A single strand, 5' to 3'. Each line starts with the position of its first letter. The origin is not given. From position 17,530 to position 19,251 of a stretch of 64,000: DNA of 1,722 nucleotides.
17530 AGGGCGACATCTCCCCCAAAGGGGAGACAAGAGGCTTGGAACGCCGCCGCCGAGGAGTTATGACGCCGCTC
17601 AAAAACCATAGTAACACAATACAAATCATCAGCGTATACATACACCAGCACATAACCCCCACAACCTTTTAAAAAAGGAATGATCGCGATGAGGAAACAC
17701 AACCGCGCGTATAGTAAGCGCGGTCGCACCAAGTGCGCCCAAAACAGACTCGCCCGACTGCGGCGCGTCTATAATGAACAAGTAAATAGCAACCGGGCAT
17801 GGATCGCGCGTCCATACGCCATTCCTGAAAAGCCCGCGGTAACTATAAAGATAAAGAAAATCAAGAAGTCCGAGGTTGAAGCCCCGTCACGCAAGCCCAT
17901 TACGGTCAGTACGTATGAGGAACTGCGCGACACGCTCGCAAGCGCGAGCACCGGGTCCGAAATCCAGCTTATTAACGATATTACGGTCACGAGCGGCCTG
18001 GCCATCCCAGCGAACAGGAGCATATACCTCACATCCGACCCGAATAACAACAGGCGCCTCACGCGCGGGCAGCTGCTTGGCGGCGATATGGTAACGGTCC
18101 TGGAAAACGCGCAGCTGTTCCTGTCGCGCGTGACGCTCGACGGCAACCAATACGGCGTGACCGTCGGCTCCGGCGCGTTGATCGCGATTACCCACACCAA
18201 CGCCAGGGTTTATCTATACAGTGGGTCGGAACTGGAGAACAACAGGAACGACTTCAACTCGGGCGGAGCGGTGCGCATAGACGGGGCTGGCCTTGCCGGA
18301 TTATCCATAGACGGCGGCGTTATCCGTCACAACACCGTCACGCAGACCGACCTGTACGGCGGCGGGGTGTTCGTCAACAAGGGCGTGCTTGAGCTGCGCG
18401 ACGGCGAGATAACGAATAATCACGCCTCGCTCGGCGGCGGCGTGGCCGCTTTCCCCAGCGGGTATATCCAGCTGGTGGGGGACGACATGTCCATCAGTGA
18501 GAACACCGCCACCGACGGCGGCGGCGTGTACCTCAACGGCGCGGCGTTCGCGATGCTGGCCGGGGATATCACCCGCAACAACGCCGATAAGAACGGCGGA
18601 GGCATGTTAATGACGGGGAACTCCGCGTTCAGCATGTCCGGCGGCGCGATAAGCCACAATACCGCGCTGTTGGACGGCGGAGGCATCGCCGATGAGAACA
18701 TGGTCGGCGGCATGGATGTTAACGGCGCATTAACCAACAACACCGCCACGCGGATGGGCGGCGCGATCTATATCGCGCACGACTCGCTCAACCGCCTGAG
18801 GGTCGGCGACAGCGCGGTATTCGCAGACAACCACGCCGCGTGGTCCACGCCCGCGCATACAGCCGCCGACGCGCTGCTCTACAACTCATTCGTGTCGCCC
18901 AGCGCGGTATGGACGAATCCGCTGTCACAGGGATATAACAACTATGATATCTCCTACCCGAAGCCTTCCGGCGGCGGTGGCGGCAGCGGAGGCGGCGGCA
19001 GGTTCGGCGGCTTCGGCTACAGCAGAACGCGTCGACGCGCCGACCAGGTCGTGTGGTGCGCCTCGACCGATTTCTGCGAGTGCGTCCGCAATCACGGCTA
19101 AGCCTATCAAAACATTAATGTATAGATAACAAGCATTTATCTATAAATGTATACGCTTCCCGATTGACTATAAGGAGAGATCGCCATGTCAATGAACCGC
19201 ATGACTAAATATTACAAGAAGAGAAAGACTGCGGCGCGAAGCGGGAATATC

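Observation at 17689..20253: Tandem paralogs: adhesin-type beta-helix proteins with no signal peptide, basic N-termini and Cys-rich tails, next to spoIVA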

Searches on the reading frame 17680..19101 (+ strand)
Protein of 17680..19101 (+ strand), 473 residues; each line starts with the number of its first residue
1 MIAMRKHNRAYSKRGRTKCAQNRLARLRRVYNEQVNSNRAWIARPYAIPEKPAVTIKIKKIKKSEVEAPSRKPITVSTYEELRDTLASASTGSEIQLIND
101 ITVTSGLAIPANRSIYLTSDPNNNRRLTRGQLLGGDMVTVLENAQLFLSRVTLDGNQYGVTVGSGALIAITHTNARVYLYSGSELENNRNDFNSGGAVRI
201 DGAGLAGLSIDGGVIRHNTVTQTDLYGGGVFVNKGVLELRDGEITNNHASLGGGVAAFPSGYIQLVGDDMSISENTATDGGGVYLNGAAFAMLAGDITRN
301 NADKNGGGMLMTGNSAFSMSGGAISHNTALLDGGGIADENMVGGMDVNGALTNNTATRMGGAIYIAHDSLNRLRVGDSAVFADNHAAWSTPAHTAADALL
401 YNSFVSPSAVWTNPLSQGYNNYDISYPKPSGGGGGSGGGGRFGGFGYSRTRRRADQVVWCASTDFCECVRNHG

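Call 3: search_protein_families(library=pfam, proteins=[window:17680-19101:+], max_evalue=1)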
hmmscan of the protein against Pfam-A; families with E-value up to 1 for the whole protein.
window:17680-19101:+ (473 aa): 1 family
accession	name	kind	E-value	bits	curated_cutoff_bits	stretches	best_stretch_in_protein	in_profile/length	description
PF20585.4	Pectate_lyase_5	-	0.00061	20.4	24.3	1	75-164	3-63/126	Putative pectate lyase-like adhesive domain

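Call 4: search_protein_families(library=ncbifam, proteins=[window:17680-19101:+], max_evalue=1)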
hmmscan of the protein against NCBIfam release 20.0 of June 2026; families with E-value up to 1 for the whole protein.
window:17680-19101:+ (473 aa): 1 family
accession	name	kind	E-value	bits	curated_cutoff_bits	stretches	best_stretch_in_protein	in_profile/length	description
TIGR01376.1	POMP_repeat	repeat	0.014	15.2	15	0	352-364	8-20/28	polymorphic outer membrane protein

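Call 6: find_homologous_proteins(query=window:17680-19101:+)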
Query window:17680-19101:+ (473 aa): 205 proteins with E <= 0.001 among 8000 candidates; the best 120 are listed.
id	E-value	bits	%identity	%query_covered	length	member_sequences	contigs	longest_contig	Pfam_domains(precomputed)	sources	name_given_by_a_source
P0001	0.0e+0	1047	100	99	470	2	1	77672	-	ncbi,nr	ncbi:MAG: hypothetical protein LBS11_12295 [Oscillospiraceae bacterium]|nr:hypothetical protein [Osc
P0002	1.6e-142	494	53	98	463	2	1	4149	-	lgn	-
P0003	6.9e-46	175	38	54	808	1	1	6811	PF09479.17,PF02415.24,PF18998.7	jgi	jgi:uncharacterized repeat protein (TIGR02543 family)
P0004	1.8e-35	141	37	53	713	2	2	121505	PF18998.7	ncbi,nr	ncbi:MAG: hypothetical protein FWE73_00005, partial [Candidatus Bathyarchaeota archaeon]|nr:hypothet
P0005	2.6e-34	137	28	76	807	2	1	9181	PF12892.14,PF09479.17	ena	-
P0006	5.8e-32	129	29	68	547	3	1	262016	-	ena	-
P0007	8.2e-29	119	33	46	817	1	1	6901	PF01476.27,PF23473.2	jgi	jgi:LysM repeat protein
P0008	3.3e-28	117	31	75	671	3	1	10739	PF18998.7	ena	-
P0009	4.2e-28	117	35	44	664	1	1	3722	-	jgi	jgi:hypothetical protein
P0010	1.4e-26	112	28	80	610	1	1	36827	PF09479.17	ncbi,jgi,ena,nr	ncbi:MAG: InlB B-repeat-containing protein [Methanimicrococcus sp.]|nr:InlB B-repeat-containing prot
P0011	4.7e-26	110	29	50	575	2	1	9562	-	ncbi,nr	ncbi:MAG: hypothetical protein LBP90_03075 [Burkholderiales bacterium]|nr:hypothetical protein [Burk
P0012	7.7e-26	109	32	74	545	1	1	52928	PF18998.7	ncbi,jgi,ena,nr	ncbi:MAG: hypothetical protein FWH37_00930 [Candidatus Bathyarchaeota archaeon]|nr:hypothetical prot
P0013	1.4e-25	108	30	66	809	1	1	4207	PF13229.13,PF13306.13,PF02415.24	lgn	-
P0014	2.8e-25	107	33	58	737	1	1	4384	PF09479.17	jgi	jgi:uncharacterized repeat protein (TIGR02543 family)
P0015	1.8e-24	105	31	70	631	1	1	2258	PF02415.24,PF00395.26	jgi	jgi:predicted outer membrane repeat protein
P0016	4.2e-24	103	37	29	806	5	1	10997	PF02415.24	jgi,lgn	jgi:fibronectin-binding autotransporter adhesin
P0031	2.0e-17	81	32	38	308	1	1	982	PF02415.24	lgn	-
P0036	2.2e-16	78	34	47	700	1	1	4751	PF02415.24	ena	-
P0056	1.5e-13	69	27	45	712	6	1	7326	PF13229.13,PF02415.24,PF05048.20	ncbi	-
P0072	4.5e-12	64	23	29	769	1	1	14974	PF02415.24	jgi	jgi:hypothetical protein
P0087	2.3e-10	58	28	33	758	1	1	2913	PF13229.13,PF02415.24,PF05048.20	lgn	-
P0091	4.6e-10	57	31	26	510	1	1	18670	PF13229.13,PF02415.24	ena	-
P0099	9.2e-10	56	30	36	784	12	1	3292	PF13229.13,PF02415.24,PF05048.20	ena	-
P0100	1.3e-9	56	28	48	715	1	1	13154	PF22352.3,PF02415.24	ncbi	-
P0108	6.5e-9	53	30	38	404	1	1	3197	PF02415.24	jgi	jgi:predicted outer membrane repeat protein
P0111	8.1e-9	53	36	16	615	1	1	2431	PF13229.13,PF02415.24,PF05048.20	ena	-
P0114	1.4e-8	52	29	37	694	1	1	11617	PF02415.24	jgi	jgi:predicted outer membrane repeat protein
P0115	1.5e-8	52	30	23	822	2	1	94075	PF02415.24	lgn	-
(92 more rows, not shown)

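Call 7: search_solved_structures(query=window:17680-19101:+, max_evalue=1)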
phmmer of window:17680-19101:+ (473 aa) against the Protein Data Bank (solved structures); distinct sequences matched with E-value up to 1: 2.
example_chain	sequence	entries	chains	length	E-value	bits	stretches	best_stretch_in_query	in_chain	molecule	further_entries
9f07_D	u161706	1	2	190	0.049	15.8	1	335-444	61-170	D2-R3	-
6oan_B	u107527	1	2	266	0.25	13.5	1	383-450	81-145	Antibody 053054 single chain variable fragment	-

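Call 10: find_encoding_contigs(protein=P0002, flank=10000)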
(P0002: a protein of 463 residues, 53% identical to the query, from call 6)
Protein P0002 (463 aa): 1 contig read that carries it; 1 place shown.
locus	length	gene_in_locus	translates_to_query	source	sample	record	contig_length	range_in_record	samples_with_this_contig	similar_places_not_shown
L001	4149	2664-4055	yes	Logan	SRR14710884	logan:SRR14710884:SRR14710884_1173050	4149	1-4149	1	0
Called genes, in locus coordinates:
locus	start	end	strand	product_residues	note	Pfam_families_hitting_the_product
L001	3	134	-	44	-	?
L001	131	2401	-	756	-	PF00933:Glyco_hydro_3, PF01915:Glyco_hydro_3_C, PF14310:Fn3-like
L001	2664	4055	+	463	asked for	-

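Call 38: predict_structure(alignment_id=A1)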
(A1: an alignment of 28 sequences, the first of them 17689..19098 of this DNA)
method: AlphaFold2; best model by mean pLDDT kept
length: 470 residues; sequences in the alignment: 28
mean_pLDDT: 82.6   pTM: 0.78
mean pLDDT of the five models: 82.6, 82.4, 81.4, 81.3, 79.7
residues with pLDDT >= 90: 302; 70-90: 55; 50-70: 33; < 50: 80
segments of 3 or more residues with pLDDT < 50: 1-13, 34-55, 57-59, 428-453, 455-465, 467-470
pLDDT, mean of each block of 10 residues (from residue 1): 37 56 70 42 32 45 66 98 97 98 98 94 97 97 98 91 96 98 95 95 96 96 97 97 98 97 95 98 98 98 98 97 98 94 97 95 89 96 75 75 87 79 64 38 42 46 42
secondary structure, 60 per line:
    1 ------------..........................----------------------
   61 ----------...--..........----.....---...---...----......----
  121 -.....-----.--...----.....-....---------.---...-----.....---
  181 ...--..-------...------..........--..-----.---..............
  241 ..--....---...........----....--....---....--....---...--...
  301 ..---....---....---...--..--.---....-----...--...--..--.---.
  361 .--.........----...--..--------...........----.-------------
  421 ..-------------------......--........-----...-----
elements in order: H13-38 E71-73 H76-85 E90-94 E98-100 E104-106 E111-116 E122-126 E135-137 E142-146 E148-151 E165-167 E173-177 E181-183 E195-197 E204-213 E227-242 E245-248 E252-262 E267-270 E273-276 E280-283 E286-289 E293-295 E298-302 E306-309 E313-316 E320-322 E333-336 E342-344 E347-349 H364-369 E370-372 E377-379 H392-401 E442-447 E450-457 E463-465

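Call 41: fold_search(model_id=the predicted structure, library=pdb)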
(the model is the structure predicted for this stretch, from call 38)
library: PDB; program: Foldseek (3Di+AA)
matches with E <= 10: 284; with E <= 0.001: 0
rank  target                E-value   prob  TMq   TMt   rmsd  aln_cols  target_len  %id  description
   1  9cdv_B                1.1e-03  1.00  0.29  0.31  10.2       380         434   13  Crystal Structure of Rhombotarget A (released 2025-07-02)
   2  9cdu_A                1.5e-03  1.00  0.29  0.30   7.5       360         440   12  Crystal Structure of Rhombotarget A-peptide Complex (released 2025-07-02)
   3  9cdu_C                2.2e-03  1.00  0.28  0.31   9.4       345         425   13  Crystal Structure of Rhombotarget A-peptide Complex (released 2025-07-02)
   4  7o78_B                2.6e-03  1.00  0.36  0.35  11.8       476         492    9  Structure of the PL6 family chondroitinase B from Pseudopedobacter saltans, Pedsa3807 (released 2021-07-28)
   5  9cdv_A                3.3e-03  1.00  0.28  0.29   8.7       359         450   13  Crystal Structure of Rhombotarget A (released 2025-07-02)
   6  8jaz_A                6.8e-03  0.97  0.28  0.27  11.6       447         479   12  Structure of the alginate epimerase/lyase complexed with di-mannuronic acid (released 2024-05-08)
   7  5g5o_C                7.2e-03  1.00  0.36  0.47   8.6       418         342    9  Structure of the snake adenovirus 1 hexon-interlacing LH3 protein, native (released 2017-06-07)
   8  7o78_A                1.3e-02  0.97  0.32  0.31  12.3       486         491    9  Structure of the PL6 family chondroitinase B from Pseudopedobacter saltans, Pedsa3807 (released 2021-07-28)
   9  5gkd_A                1.9e-02  0.84  0.24  0.18  12.2       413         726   13  Structure of PL6 family alginate lyase AlyGC (released 2017-02-08)
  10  7xz9_A                2.6e-02  0.89  0.27  0.29  13.2       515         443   11  Mutant (E236A) of the N-terminal domain of fucoidan lyase FdlA (released 2022-09-28)
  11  1dbg_A                2.7e-02  0.89  0.30  0.29  12.0       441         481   11  CRYSTAL STRUCTURE OF CHONDROITINASE B (released 2000-01-12)
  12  1ofm_A                2.8e-02  0.97  0.36  0.36   9.7       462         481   11  CRYSTAL STRUCTURE OF CHONDROITINASE B COMPLEXED TO CHONDROITIN 4-SULFATE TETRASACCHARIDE (released 2004-04-19)
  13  5g5o_B                2.9e-02  0.91  0.30  0.38  10.5       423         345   10  Structure of the snake adenovirus 1 hexon-interlacing LH3 protein, native (released 2017-06-07)
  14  9ozl_D                3.1e-02  0.80  0.24  0.29  12.8       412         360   11  Crystal structure of the polysaccharide lyase RbmB from Vibrio cholerae (released 2026-03-11)
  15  5gkq_A                3.1e-02  0.60  0.23  0.18  12.2       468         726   13  Structure of PL6 family alginate lyase AlyGC mutant-R241A (released 2017-02-08)
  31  5nxk_B                7.6e-02  0.96  0.31  0.45  10.7       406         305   12  L. reuteri 53608 SRRP (released 2018-03-21)
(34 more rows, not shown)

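Call 78: fold_search(model_id=the predicted structure, library=viral)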
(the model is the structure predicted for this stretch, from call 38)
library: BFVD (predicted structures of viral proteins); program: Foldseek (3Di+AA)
matches with E <= 10: 386; with E <= 0.001: 4
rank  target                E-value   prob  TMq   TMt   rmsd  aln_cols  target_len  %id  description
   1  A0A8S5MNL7            3.8e-09  1.00  0.40  0.32  12.9       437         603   18  S-layer homology domain [Siphoviridae sp. ctZZK17]
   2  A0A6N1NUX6            2.9e-07  1.00  0.53  0.44   5.7       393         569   18  Right handed beta helix domain-containing protein [Tupanvirus deep ocean]
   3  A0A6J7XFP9            2.2e-04  1.00  0.40  0.36  12.8       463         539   10  Pectate lyase superfamily protein [uncultured Caudovirales phage]
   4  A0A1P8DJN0            5.9e-04  1.00  0.31  0.24  12.1       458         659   12  (no name in the UniProt tables at hand)
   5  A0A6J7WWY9            1.8e-03  1.00  0.29  0.24  10.5       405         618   12  Pectate lyase superfamily protein [uncultured Caudovirales phage]
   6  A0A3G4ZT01            5.7e-03  1.00  0.38  0.41   8.5       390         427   15  Right handed beta helix domain-containing protein [Edafosvirus sp.]
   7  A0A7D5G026            1.1e-02  0.84  0.25  0.16  13.5       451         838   13  Tail fiber protein [Escherichia phage vB_EcoS_FP]
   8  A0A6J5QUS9            1.4e-02  0.99  0.33  0.24  11.0       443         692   11  Pectate lyase superfamily protein [uncultured Caudovirales phage]
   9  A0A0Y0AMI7            1.9e-02  0.97  0.36  0.30  22.2       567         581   10  Uncharacterized protein [Bacillus phage Eldridge]
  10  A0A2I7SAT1            2.0e-02  0.54  0.22  0.18  16.7       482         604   13  (no name in the UniProt tables at hand)
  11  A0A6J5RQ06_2          2.1e-02  0.99  0.36  0.23  12.5       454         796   14  Parallel beta-helix repeat [uncultured Caudovirales phage]
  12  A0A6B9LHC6            2.5e-02  0.97  0.34  0.36  11.5       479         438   12  Pectate lyase superfamily protein domain-containing protein [Vibrio phage VP-HS15]
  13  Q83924                2.9e-02  0.92  0.32  0.37  10.7       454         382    7  Hexon-interlacing protein LH3 [Ovine adenovirus D serotype 7 (isolate OAV287)]
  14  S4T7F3                3.4e-02  0.85  0.32  0.22  12.2       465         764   15  (no name in the UniProt tables at hand)
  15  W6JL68                3.5e-02  0.85  0.30  0.34   9.9       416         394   14  Right handed beta helix region containing protein [Alphaentomopoxvirus acuprea]
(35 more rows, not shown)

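Call 87: search_protein_families(library=phrogs, proteins=[window:17689-19098:+], max_evalue=0.01)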
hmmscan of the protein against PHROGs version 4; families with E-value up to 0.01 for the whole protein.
window:17689-19098:+ (470 aa): 0 families
